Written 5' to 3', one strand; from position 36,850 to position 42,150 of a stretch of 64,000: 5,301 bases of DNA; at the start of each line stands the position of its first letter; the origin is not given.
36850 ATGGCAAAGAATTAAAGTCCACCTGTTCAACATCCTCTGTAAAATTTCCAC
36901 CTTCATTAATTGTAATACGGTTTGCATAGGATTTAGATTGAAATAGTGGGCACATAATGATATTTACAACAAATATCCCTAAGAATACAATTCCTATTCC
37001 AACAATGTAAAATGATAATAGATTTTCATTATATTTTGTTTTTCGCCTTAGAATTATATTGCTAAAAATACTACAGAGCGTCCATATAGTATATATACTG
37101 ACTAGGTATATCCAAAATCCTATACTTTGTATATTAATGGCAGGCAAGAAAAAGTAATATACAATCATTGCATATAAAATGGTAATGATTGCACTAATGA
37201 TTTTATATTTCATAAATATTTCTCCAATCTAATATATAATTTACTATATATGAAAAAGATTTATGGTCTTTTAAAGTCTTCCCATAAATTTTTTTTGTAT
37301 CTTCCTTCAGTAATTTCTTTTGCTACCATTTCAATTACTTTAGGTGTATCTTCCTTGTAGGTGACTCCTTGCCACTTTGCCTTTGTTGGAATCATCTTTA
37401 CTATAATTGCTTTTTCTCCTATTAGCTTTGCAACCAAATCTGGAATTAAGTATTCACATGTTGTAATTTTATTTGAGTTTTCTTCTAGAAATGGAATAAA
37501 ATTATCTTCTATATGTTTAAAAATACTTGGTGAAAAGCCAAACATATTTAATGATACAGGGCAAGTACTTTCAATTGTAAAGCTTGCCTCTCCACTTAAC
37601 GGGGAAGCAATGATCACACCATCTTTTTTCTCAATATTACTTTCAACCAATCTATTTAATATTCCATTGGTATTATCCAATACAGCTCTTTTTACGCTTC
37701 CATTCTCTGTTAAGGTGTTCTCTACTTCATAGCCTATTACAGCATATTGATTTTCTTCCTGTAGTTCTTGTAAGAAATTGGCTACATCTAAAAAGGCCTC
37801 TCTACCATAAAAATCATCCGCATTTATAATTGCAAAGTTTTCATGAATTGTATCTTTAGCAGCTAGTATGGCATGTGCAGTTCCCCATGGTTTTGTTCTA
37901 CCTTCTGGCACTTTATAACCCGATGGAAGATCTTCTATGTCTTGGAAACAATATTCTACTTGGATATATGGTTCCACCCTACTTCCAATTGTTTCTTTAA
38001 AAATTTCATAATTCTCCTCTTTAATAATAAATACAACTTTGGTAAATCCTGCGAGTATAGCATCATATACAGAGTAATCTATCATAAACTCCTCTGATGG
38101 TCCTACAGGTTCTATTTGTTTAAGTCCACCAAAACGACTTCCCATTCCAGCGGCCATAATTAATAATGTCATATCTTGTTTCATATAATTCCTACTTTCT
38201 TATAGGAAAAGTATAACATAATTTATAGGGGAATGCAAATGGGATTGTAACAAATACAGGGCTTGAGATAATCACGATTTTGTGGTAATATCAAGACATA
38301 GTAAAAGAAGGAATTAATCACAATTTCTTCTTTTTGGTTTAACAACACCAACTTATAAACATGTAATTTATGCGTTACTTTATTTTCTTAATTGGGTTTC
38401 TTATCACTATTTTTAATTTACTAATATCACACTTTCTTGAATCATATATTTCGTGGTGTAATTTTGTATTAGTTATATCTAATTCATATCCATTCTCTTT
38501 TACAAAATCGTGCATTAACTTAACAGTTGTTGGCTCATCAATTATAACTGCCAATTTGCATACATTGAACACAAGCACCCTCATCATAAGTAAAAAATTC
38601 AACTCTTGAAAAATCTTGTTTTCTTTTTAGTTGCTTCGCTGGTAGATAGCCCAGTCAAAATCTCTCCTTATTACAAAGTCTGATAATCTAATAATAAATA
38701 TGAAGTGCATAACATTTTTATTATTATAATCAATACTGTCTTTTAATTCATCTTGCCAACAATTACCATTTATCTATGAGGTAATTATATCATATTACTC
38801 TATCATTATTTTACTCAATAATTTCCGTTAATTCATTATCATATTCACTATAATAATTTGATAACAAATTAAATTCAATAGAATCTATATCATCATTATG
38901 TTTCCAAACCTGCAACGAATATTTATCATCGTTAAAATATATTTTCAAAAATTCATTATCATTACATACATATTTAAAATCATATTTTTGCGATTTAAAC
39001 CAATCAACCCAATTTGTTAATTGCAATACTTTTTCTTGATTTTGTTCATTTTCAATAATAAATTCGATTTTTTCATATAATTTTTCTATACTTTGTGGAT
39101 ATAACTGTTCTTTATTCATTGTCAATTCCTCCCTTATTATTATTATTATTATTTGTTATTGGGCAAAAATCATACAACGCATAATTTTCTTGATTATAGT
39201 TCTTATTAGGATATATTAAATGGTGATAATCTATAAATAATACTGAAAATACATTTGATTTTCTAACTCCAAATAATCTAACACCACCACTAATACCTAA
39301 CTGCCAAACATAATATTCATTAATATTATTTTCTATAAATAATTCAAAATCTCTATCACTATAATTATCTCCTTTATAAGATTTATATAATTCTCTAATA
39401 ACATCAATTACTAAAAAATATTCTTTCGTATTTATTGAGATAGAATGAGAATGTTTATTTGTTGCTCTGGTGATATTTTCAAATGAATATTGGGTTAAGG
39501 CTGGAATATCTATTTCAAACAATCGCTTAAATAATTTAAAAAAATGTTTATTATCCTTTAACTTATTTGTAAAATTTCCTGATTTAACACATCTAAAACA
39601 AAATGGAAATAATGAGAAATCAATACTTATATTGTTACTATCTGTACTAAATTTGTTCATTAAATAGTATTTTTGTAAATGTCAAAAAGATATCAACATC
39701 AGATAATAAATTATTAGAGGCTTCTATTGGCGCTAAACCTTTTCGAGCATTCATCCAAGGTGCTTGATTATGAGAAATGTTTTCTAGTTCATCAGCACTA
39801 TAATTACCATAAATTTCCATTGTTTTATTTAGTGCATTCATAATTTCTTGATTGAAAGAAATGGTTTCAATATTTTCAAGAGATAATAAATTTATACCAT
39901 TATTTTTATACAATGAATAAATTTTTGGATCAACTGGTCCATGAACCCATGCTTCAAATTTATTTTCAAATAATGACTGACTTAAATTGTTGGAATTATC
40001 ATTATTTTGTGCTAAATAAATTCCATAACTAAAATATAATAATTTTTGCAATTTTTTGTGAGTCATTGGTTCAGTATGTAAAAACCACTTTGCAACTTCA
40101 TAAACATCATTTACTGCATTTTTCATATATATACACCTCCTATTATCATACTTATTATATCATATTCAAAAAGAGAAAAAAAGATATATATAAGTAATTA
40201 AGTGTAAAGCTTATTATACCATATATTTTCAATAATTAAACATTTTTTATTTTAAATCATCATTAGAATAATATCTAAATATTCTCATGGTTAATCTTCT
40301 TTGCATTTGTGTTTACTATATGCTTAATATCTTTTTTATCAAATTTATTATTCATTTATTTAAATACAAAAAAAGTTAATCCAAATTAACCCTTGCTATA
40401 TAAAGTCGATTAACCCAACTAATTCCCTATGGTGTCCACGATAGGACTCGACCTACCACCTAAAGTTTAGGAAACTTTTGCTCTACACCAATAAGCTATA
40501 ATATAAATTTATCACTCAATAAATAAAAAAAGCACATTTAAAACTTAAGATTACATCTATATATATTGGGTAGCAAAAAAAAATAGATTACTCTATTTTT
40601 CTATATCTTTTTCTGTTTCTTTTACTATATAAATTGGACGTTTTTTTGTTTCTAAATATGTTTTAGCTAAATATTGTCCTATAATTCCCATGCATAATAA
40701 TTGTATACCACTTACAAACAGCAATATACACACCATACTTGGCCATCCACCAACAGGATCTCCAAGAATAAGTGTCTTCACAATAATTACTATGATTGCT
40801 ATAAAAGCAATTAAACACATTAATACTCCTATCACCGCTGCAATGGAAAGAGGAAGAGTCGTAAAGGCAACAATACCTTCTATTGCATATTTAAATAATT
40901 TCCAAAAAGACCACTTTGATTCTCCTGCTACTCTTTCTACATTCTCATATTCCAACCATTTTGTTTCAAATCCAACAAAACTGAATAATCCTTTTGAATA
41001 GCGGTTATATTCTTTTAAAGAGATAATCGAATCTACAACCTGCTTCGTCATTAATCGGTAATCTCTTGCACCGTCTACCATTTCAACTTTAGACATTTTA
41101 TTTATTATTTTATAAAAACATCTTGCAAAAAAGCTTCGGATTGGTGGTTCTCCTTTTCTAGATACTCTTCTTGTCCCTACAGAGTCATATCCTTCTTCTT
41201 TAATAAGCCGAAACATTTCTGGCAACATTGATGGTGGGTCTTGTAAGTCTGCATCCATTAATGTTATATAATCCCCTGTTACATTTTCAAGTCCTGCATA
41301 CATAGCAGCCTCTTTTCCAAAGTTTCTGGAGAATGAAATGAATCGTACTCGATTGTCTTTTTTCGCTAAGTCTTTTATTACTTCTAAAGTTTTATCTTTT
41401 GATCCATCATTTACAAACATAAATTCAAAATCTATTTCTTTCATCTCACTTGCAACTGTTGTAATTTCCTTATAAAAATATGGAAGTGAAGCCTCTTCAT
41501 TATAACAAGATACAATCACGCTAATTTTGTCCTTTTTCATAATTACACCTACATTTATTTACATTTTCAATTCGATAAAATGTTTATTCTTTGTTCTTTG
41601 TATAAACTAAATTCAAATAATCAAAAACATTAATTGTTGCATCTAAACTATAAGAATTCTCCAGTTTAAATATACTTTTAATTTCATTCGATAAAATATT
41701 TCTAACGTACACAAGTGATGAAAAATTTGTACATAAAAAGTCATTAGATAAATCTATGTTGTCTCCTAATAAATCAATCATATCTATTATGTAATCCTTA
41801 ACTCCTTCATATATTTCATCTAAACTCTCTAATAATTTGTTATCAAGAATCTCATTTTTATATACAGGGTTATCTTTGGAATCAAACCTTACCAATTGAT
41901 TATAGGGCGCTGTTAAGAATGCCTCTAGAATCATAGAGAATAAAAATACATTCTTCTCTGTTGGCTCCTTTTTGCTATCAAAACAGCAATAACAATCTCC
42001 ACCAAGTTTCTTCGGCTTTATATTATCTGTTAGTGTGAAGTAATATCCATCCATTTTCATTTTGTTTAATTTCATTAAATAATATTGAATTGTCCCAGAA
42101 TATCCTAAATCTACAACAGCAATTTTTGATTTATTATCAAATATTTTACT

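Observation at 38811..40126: Panacea (DUF4065/SocA-like) antitoxin gene coupled to two unrecognisable genes: candidate new PanA-associated toxin, possibly tripartite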

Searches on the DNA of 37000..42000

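Call 9: search_rna_families(source=window, start=37000, end=42000, threshold=evalue, max_evalue=1)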
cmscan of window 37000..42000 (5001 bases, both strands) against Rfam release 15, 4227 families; matches with E-value up to 1: 1.
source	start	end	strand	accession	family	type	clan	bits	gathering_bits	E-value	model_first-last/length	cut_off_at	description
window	40441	40498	-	RF00005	tRNA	Gene; tRNA;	CL00001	33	29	0.00036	8-63/71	no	tRNA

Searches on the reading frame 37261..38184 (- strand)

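Call 78: search_protein_families(library=pfam, proteins=[window:37261-38184:-], max_evalue=0.01)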
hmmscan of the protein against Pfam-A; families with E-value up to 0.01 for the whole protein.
window:37261-38184:- (307 aa): 2 families
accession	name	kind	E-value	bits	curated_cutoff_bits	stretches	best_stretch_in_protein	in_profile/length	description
PF00483.29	NTP_transferase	-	1.3e-12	48.3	21.2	1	8-181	3-162/245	Nucleotidyl transferase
PF12804.13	NTP_transf_3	-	0.0034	18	27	1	8-60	2-53/160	MobA-like NTP transferase domain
